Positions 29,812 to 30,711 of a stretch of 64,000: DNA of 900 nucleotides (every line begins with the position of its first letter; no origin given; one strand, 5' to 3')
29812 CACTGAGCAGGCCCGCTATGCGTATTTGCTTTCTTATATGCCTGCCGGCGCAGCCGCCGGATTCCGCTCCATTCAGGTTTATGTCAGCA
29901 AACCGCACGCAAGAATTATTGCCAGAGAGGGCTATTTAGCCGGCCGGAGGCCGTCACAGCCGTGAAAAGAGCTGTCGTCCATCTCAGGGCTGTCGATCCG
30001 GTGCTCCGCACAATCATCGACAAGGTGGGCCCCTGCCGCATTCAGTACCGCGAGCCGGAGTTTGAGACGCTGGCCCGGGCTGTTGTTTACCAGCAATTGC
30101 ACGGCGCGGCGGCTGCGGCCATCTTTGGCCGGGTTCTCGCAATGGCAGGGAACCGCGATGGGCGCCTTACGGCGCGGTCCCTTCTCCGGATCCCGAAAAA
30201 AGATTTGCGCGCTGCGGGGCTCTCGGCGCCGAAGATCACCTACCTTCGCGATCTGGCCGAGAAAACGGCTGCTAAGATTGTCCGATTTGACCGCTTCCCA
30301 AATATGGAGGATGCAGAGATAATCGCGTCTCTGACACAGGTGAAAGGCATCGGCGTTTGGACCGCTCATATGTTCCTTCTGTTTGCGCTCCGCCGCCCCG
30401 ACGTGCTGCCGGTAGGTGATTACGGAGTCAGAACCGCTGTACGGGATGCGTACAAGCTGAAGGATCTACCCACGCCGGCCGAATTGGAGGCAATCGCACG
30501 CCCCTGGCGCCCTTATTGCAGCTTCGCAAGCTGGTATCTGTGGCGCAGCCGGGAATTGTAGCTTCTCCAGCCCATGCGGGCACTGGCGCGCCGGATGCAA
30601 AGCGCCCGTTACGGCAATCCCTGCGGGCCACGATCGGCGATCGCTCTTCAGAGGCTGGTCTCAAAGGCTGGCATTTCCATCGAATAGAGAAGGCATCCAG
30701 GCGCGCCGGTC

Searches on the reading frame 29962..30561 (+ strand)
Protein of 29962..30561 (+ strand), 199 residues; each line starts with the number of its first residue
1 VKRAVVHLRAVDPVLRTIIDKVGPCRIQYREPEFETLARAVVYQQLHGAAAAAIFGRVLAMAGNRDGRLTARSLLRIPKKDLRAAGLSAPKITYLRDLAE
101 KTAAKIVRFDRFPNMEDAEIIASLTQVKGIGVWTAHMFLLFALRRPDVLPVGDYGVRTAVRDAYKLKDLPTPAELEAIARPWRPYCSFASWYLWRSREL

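Call 6: search_protein_families(library=pfam, proteins=[window:29962-30558:+], max_evalue=0.01)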
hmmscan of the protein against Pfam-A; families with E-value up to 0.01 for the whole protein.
window:29962-30558:+ (199 aa): 1 family
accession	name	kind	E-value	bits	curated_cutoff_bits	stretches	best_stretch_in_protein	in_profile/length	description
PF00730.31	HhH-GPD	-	1.4e-13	51.6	26.2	1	39-184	2-108/108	HhH-GPD superfamily base excision DNA repair protein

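Call 94: find_encoding_contigs(protein=window:29962-30561:+, flank=6000, max_places=1)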
Protein window:29962-30561:+ (199 aa): 7 contigs read that carry it; 1 place shown.
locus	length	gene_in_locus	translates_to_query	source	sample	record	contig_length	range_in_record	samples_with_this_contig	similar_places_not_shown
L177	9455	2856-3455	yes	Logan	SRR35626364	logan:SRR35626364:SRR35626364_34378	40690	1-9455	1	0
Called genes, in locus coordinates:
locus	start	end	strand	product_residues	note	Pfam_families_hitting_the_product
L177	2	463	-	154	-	?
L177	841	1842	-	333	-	PF00092:VWA (weak)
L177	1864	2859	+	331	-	PF00092:VWA (faint), PF13519:VWA_2 (faint)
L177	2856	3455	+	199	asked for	PF00730:HhH-GPD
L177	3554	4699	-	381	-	-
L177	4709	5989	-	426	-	PF00067:p450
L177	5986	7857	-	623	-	PF00501:AMP-binding, PF13193:AMP-binding_C, PF00550:PP-binding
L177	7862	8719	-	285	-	PF22624:AASDHPPT_N (weak), PF01648:ACPS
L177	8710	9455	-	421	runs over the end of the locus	PF02655:ATP-grasp_3 (weak)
